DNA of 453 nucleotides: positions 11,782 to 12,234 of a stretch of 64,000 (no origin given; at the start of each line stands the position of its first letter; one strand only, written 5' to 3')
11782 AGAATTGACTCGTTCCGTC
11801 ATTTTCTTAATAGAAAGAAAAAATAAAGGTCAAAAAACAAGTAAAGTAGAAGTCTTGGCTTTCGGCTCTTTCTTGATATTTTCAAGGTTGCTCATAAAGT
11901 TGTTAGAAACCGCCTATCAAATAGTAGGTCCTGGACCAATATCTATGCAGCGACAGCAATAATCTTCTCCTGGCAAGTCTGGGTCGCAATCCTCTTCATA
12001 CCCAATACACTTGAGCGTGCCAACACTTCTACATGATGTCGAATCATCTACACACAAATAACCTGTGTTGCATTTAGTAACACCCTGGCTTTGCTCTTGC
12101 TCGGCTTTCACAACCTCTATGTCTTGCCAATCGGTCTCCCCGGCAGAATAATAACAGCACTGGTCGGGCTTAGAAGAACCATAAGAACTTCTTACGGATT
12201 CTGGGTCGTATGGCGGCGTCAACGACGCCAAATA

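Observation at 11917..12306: GC-rich ORF encoding a 129-aa protein with 15 cysteines (CC, CxC, CxxC motifs), no signal peptide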

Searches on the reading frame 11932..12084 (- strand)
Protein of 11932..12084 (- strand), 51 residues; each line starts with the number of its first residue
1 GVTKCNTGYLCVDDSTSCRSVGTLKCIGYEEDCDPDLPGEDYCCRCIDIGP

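Call 23: find_homologous_proteins(query=A2, max_evalue=0.01)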
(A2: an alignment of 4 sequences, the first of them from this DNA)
Query A2 (4 sequences): 1 candidates shared short words with the query, none scored E <= 0.01.
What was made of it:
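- Tried and rejected: Nothing passed; the profile is too short for a database of 5.8 billion sequences (call 23).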

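Call 27: find_related_loci(query=A2, collection=metagenome_contigs, flank=5000)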
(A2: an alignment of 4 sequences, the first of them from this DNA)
Query A2 (51 aa) in metagenome_contigs; peptide patterns used: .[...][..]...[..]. (x = any residue, [..] = any of these).
132 stretches matched a pattern; 42 encode a relative of the query (tblastn E <= 1e-3); 42 distinct loci.
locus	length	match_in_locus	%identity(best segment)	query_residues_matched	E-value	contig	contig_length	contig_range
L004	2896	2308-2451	44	2-48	4e-8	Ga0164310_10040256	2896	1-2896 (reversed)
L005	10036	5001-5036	83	38-49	1e-4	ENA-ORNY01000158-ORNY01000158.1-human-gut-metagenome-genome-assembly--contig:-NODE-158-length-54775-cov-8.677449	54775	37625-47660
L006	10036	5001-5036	83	38-49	1e-4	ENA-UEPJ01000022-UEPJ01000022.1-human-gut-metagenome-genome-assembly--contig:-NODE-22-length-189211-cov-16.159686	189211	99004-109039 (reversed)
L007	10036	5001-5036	83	38-49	1e-4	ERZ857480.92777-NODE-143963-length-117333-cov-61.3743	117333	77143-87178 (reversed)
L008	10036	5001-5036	83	38-49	1e-4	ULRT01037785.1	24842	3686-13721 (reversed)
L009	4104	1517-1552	83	38-49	9e-5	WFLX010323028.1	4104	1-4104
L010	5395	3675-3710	83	38-49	1e-4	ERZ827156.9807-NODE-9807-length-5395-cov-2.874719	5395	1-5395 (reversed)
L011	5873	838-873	83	38-49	1e-4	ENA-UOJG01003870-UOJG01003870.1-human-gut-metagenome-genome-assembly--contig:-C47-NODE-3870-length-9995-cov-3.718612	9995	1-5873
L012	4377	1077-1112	83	38-49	1e-4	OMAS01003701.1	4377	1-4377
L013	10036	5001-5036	83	38-49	1e-4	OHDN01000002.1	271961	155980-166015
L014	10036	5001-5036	83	38-49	1e-4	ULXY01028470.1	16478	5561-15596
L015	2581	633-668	83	38-49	1e-4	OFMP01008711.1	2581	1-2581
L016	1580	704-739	83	38-49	1e-4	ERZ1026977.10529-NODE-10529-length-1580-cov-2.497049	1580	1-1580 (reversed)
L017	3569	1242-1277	83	38-49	1e-4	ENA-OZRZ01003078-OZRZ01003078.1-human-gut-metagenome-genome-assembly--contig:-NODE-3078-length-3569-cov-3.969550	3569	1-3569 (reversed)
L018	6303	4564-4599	83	38-49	1e-4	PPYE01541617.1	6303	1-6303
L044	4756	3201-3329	42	9-47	2e-4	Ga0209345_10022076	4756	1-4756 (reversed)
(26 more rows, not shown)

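Call 42: predict_structure(alignment_id=A2)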
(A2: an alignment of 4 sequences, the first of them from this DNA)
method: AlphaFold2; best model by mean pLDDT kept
length: 51 residues; sequences in the alignment: 4
mean_pLDDT: 86.2   pTM: 0.63
mean pLDDT of the five models: 86.2, 68.8, 62.1, 44.1, 42.6
residues with pLDDT >= 90: 21; 70-90: 26; 50-70: 4; < 50: 0
segments of 3 or more residues with pLDDT < 50: none
pLDDT, mean of each block of 10 residues (from residue 1): 87 88 90 79 89 67
secondary structure, 60 per line:
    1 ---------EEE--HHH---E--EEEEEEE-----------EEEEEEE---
elements in order: E10-12 E24-30 E42-48
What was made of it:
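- The module gives a confident best AlphaFold2 model (call 42).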

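Call 49: fold_search(model_id=the predicted structure, library=pdb)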
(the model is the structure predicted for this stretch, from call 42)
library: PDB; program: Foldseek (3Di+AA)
matches with E <= 10: 13; with E <= 0.001: 0
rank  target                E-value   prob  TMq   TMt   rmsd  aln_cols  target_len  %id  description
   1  8i9z_CS               5.4e+00  0.03  0.27  0.04   3.7        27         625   11  Cryo-EM structure of a Chaetomium thermophilum pre-60S ribosomal subunit - State Spb4 (released 2023-05-17)
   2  5swk_D                6.1e+00  0.09  0.41  0.23   8.0        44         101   18  Crystal structure of p53 epitope-scaffold based on a inhibitor of cysteine proteases in complex with human MDM2 (released 2017-10-18)
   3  6aw5                  6.5e+00  0.09  0.36  0.11   4.3        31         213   16  1.90A resolution structure of catechol O-methyltransferase (COMT) L136M (hexagonal form) from Nannospalax galili (released 2018-09-12)
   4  6aw4                  8.3e+00  0.08  0.36  0.10   4.3        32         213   16  1.50A resolution structure of catechol O-methyltransferase (COMT) from Nannospalax galili (released 2018-09-12)
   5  7ulr_A                8.3e+00  0.02  0.22  0.19   9.7        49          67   12  recombinant kappa-bungarotoxin (released 2023-05-03)
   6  8b41_F                8.3e+00  0.02  0.25  0.09   4.7        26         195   12  Structure of heteromeric LRRC8A/C (1:1 co-transfected) Volume-Regulated Anion Channel in complex with synthetic nanobo (released 2022-12-14)
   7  5p8w_C                8.8e+00  0.07  0.38  0.12   5.2        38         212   18  Crystal Structure of COMT in complex with [5-(2,4-dimethyl-1,3-thiazol-5-yl)-1H-pyrazol-3-yl]methanamine (released 2016-09-07)
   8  6vq6_H                8.8e+00  0.03  0.29  0.09  10.9        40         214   12  Mammalian V-ATPase from rat brain - composite model of rotational state 1 bound to ADP and SidK (built from focused re (released 2020-03-18)
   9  7e9o_L                9.4e+00  0.01  0.18  0.08   5.9        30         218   13  Cryo-EM structure of the SARS-CoV-2 S-6P in complex with 35B5 Fab(3 up RBDs, state2) (released 2022-03-09)
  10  6mmn_D                9.4e+00  0.01  0.21  0.04   7.8        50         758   12  Diheteromeric NMDA receptor GluN1/GluN2A in the '2-Knuckle-Symmetric' conformation, in complex with glycine and glutam (released 2018-11-28)
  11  8h0v_A                9.4e+00  0.01  0.16  0.01   5.2        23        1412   22  RNA polymerase II transcribing a chromatosome (type I) (released 2022-12-07)
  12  3jwh_B                1.0e+01  0.06  0.35  0.11   5.1        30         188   13  Crystal structure analysis of the methyltransferase domain of bacterial-AvHen1-C (released 2009-10-20)
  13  2liy_MODEL_1_A        1.0e+01  0.02  0.24  0.26   8.1        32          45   16  Plant peptide hormone regulating stomatal density (released 2012-09-05)

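Call 77: find_related_loci(query=A2, collection=viral_contigs, flank=3000)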
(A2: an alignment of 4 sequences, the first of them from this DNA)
Query A2 (51 aa) in viral_contigs; peptide patterns used: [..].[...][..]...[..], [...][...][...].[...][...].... (x = any residue, [..] = any of these).
63 stretches matched a pattern; 35 encode a relative of the query (tblastn E <= 1e-3); 35 distinct loci.
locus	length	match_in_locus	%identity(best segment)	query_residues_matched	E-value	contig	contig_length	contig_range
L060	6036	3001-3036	92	38-49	4e-5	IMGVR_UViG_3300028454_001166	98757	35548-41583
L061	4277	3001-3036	92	38-49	4e-5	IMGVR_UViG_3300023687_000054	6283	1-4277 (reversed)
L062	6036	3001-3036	92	38-49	4e-5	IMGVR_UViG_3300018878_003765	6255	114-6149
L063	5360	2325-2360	83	38-49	5e-5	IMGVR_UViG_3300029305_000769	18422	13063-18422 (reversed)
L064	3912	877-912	83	38-49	5e-5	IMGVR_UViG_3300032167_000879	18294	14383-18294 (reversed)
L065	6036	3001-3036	83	38-49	5e-5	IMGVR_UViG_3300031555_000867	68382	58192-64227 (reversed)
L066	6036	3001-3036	92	38-49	4e-5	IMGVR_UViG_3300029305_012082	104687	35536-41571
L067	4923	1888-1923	83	38-49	7e-5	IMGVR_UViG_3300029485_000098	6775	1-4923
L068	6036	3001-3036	83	38-49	7e-5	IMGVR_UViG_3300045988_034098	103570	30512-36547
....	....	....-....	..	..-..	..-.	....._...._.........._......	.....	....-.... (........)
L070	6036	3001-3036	83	38-49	7e-5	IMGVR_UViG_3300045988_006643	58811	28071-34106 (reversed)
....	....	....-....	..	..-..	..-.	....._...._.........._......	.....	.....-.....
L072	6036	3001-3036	83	38-49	7e-5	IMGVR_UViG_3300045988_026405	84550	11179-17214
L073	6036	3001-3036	83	38-49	6e-5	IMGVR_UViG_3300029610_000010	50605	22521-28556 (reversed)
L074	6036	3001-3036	83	38-49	7e-5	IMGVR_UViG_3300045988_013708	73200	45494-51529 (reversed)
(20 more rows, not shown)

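Call 87: fold_search(model_id=the predicted structure, library=viral)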
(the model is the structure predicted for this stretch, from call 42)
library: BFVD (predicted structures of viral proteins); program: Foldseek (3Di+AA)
matches with E <= 10: 57; with E <= 0.001: 0
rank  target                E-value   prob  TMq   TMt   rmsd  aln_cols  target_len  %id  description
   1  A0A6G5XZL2            1.8e+00  0.08  0.30  0.09   6.6        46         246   26  (no name in the UniProt tables at hand)
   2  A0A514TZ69            2.1e+00  0.12  0.34  0.25   5.9        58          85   12  Uncharacterized protein [Arthrobacter phage Vibaki]
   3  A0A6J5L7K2            2.9e+00  0.13  0.39  0.29   5.1        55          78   20  Uncharacterized protein [uncultured Caudovirales phage]
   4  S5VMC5                3.9e+00  0.02  0.24  0.08   9.1        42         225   21  Uncharacterized protein [Pseudomonas phage PaBG]
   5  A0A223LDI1            3.9e+00  0.02  0.22  0.05  11.8        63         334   11  Uncharacterized protein [Bacillus phage PBS1]
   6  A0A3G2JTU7            4.4e+00  0.08  0.34  0.05   5.6        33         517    9  Hoar [Spodoptera exigua multiple nucleopolyhedrovirus]
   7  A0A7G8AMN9            4.4e+00  0.02  0.21  0.16   3.8        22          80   23  (no name in the UniProt tables at hand)
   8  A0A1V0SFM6            4.7e+00  0.08  0.33  0.09   4.2        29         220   14  Uncharacterized protein [Hokovirus HKV1]
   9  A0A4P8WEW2            5.0e+00  0.06  0.26  0.15   4.6        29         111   21  Polyprotein (Fragment) [Bat hepacivirus C1]
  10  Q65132                5.0e+00  0.02  0.24  0.17   7.5        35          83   11  Protein L83L [African swine fever virus (strain Badajoz 1971 Vero-adapted)]
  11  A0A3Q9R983            5.0e+00  0.01  0.22  0.04   6.9        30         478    7  Sliding-clamp-loader large subunit [Escherichia phage vB_EcoM_005]
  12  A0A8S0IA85            5.3e+00  0.03  0.29  0.10  10.3        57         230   16  (no name in the UniProt tables at hand)
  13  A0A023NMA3            5.3e+00  0.01  0.20  0.06   7.0        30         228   20  PA protein (Fragment) [Batken virus]
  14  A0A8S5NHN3            5.7e+00  0.04  0.29  0.16   6.5        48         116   14  Type VI secretion protein [Siphoviridae sp. cttFh17]
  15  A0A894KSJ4            6.4e+00  0.04  0.29  0.05   4.2        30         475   23  PC475L [African swine fever virus]
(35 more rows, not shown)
